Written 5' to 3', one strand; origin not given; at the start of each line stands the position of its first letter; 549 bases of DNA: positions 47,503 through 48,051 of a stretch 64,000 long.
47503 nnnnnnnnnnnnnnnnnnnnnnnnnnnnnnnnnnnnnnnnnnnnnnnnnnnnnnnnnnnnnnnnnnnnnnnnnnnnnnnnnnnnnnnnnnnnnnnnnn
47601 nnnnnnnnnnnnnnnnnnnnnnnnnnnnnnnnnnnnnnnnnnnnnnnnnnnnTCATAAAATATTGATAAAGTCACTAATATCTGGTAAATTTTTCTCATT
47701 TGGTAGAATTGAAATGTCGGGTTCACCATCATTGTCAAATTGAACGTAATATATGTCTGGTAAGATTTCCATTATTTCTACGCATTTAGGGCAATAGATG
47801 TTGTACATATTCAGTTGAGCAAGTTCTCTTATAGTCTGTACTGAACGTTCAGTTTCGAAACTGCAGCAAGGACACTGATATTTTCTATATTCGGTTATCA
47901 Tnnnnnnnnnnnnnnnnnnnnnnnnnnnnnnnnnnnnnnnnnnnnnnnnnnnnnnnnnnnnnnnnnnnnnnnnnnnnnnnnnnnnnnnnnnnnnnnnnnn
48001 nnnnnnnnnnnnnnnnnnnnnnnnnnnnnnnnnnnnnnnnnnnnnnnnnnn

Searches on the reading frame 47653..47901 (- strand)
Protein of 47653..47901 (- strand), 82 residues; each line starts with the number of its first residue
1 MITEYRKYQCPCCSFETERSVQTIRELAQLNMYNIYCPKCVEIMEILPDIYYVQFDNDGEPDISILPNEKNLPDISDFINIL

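Call 40: search_protein_families(library=phrogs, proteins=[window:47653-47901:-], max_evalue=0.01)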
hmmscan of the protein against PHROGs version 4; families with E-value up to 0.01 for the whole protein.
window:47653-47901:- (82 aa): 1 family
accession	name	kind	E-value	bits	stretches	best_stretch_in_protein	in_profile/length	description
phrog_10675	-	unknown function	0.00044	21.4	1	6-52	4-49/98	-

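Call 80: search_protein_families(library=pfam, proteins=[window:47653-47901:-], max_evalue=0.1)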
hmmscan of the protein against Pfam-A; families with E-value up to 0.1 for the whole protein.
window:47653-47901:- (82 aa): 3 families
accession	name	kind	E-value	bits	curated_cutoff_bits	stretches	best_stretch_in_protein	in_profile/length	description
PF14205.11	Cys_rich_KTR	-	3.7e-05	23.9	25.5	1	9-42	5-35/54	Cysteine-rich KTR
PF21276.3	ZNF512_C2HC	-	0.011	15.8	27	0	2-19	8-25/38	Zinc finger protein 512, C2HC zinc finger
PF01452.22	Rota_NSP4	-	0.082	12.9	27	1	19-78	101-159/173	Rotavirus non structural protein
